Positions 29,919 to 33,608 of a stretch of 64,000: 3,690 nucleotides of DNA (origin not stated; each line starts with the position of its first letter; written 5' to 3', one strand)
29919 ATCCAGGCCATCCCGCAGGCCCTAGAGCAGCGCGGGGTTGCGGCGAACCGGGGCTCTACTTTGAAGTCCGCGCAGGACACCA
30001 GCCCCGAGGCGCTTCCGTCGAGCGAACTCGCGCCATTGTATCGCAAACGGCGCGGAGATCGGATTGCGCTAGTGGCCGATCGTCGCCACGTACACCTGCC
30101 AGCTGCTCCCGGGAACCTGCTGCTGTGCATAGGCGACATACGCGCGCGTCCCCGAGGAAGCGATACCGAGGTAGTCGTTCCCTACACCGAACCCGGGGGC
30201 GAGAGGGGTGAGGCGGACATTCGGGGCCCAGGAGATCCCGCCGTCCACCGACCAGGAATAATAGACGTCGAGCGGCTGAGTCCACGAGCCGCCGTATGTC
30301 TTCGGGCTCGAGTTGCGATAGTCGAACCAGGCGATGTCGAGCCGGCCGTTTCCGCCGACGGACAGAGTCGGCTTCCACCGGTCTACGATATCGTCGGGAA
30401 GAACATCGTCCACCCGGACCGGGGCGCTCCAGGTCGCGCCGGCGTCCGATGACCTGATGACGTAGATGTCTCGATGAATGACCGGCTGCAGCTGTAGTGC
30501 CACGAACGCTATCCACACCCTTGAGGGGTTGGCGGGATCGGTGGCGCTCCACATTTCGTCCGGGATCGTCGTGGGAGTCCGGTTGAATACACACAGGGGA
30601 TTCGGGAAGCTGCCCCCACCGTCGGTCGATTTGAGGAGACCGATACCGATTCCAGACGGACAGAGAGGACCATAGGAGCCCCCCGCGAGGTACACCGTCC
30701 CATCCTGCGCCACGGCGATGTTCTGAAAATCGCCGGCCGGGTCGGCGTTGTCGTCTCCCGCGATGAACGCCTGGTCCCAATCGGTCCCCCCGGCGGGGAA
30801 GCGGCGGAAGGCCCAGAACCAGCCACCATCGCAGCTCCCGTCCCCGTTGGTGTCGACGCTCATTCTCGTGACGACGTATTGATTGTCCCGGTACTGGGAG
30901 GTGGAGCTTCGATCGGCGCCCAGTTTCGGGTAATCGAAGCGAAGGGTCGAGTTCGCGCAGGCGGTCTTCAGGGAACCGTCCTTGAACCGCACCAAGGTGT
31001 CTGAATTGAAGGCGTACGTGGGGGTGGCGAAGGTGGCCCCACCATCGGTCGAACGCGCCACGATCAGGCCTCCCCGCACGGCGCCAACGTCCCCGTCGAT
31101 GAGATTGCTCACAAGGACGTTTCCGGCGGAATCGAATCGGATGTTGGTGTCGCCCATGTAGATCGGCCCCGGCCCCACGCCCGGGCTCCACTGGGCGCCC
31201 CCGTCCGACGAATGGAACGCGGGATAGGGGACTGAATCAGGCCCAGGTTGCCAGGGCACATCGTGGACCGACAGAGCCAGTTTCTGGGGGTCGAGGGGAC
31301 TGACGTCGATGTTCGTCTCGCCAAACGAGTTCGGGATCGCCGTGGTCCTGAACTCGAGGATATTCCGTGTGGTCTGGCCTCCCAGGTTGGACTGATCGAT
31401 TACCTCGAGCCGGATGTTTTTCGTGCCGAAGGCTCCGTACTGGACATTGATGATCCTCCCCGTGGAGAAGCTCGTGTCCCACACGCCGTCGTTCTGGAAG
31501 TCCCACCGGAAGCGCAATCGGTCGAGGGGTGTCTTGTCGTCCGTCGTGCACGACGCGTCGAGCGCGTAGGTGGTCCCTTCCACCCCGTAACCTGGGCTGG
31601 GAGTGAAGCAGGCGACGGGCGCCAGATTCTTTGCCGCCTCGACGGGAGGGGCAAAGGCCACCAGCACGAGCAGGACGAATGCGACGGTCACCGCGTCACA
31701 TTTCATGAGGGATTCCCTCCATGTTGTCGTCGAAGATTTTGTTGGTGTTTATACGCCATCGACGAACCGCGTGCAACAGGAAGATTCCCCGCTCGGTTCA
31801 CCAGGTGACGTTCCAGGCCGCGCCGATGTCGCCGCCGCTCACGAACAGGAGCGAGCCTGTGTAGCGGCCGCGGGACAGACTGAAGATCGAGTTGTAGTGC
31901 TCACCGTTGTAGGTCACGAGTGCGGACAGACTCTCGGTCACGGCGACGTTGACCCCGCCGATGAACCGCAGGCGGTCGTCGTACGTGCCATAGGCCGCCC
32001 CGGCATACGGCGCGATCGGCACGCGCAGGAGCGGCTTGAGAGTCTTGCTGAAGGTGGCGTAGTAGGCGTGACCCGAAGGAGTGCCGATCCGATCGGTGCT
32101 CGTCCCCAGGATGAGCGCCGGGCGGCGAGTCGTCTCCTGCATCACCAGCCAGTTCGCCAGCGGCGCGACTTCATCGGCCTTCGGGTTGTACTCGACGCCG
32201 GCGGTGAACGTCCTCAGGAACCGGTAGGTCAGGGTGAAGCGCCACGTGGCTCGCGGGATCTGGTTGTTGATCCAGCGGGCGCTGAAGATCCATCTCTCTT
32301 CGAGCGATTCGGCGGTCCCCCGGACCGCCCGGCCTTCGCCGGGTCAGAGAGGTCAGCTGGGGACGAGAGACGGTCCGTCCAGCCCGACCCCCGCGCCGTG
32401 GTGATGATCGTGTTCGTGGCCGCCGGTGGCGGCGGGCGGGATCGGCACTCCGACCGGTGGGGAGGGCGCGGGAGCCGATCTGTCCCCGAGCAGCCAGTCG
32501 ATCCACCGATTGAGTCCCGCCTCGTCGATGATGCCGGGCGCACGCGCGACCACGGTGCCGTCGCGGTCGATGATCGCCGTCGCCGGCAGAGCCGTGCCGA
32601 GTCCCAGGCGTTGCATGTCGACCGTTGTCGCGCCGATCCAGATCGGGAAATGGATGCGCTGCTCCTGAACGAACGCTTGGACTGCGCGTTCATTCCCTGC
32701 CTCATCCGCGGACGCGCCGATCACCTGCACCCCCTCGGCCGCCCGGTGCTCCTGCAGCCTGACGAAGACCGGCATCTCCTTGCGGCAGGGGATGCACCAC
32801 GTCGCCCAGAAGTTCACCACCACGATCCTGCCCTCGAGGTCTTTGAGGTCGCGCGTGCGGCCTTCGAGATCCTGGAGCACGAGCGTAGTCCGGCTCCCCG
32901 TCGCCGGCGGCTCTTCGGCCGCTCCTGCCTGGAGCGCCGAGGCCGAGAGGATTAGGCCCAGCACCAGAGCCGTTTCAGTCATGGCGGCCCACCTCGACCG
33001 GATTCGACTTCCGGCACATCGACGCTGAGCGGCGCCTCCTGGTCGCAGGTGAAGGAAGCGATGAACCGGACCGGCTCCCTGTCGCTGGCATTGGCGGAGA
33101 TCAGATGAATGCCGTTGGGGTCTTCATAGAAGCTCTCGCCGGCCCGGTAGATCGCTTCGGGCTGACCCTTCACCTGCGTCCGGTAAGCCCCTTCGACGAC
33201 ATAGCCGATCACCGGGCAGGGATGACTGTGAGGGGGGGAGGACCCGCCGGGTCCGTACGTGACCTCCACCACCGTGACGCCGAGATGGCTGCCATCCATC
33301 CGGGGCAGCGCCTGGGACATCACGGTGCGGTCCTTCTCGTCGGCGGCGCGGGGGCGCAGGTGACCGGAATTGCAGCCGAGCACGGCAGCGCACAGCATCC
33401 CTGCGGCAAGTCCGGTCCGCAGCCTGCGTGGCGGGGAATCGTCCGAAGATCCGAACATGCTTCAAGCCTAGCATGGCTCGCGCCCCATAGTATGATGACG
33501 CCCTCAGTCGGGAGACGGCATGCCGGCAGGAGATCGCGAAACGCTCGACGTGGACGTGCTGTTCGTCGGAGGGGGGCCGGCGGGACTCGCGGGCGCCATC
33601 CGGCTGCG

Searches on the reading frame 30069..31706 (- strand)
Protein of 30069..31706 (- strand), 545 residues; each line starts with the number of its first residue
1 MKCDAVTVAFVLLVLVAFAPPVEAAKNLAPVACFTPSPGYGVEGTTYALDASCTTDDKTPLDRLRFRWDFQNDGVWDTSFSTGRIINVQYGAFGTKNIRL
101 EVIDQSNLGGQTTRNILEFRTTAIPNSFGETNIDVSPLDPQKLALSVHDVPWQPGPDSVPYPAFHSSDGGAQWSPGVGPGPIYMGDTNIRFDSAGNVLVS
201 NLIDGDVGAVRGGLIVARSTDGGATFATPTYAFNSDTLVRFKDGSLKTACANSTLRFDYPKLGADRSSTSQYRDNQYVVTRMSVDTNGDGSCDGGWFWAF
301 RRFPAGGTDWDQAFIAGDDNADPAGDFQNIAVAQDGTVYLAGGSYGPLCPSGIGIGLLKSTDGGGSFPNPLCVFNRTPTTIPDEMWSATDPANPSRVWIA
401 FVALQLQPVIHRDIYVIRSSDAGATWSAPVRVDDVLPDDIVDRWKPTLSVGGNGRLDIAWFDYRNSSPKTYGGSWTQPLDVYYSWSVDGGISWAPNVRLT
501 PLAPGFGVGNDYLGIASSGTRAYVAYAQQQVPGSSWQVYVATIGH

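Call 11: search_protein_families(library=pfam, max_evalue=0.01, proteins=[window:30069-31706:-])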
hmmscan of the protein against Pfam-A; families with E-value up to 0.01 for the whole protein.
window:30069-31706:- (545 aa): 4 families
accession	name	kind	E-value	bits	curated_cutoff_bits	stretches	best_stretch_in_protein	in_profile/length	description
PF00801.26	PKD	-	5.3e-06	26.8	23.5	1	34-113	4-76/80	PKD domain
PF13088.12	BNR_2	-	1.4e-05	25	31.4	0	402-433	70-101/277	BNR repeat-like domain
PF02012.26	BNR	-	0.00025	21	27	0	485-494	2-11/12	BNR/Asp-box repeat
PF18911.6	PKD_4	-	0.0006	20.3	27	1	29-111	3-77/85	PKD domain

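Call 13: search_protein_families(library=phrogs, max_evalue=0.01, proteins=[window:30069-31706:-])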
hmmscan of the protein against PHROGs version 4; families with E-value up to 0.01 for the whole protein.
window:30069-31706:- (545 aa): 0 families

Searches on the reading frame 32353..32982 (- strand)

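Call 11: search_protein_families(library=pfam, max_evalue=0.01, proteins=[window:32353-32982:-])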
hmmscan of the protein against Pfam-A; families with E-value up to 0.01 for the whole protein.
window:32353-32982:- (209 aa): 5 families
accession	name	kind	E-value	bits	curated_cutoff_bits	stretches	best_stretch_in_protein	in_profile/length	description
PF00578.27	AhpC-TSA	-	1.4e-21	77.2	26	1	35-146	9-123/124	AhpC/TSA family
PF08534.16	Redoxin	-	7.4e-19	68.4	26.6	1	35-148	10-132/148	Redoxin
PF13905.12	Thioredoxin_8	-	2.3e-07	31.5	27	1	51-144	1-94/94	Thioredoxin-like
PF00085.26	Thioredoxin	-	4.5e-06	27.1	23.5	1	50-93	17-59/103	Thioredoxin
PF13098.12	Thioredoxin_2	-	0.00016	22.4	27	1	50-160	4-103/104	Thioredoxin-like domain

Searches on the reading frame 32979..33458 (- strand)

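Call 59: search_protein_families(library=pfam, max_evalue=5, proteins=[window:32979-33458:-])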
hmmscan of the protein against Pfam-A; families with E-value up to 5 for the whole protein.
window:32979-33458:- (159 aa): 4 families
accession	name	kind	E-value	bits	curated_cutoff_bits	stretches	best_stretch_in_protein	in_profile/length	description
PF07883.17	Cupin_2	-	1.7e-13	50.5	27.2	1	65-134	2-68/70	Cupin domain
PF00190.28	Cupin_1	-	2.6e-05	24.3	22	1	56-134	28-112/151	Cupin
PF12973.13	Cupin_7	-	0.00019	21.7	27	1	56-118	28-85/105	ChrR Cupin-like domain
PF02311.25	AraC_binding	-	0.14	12.4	21.1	1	70-124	12-65/135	AraC-like ligand binding domain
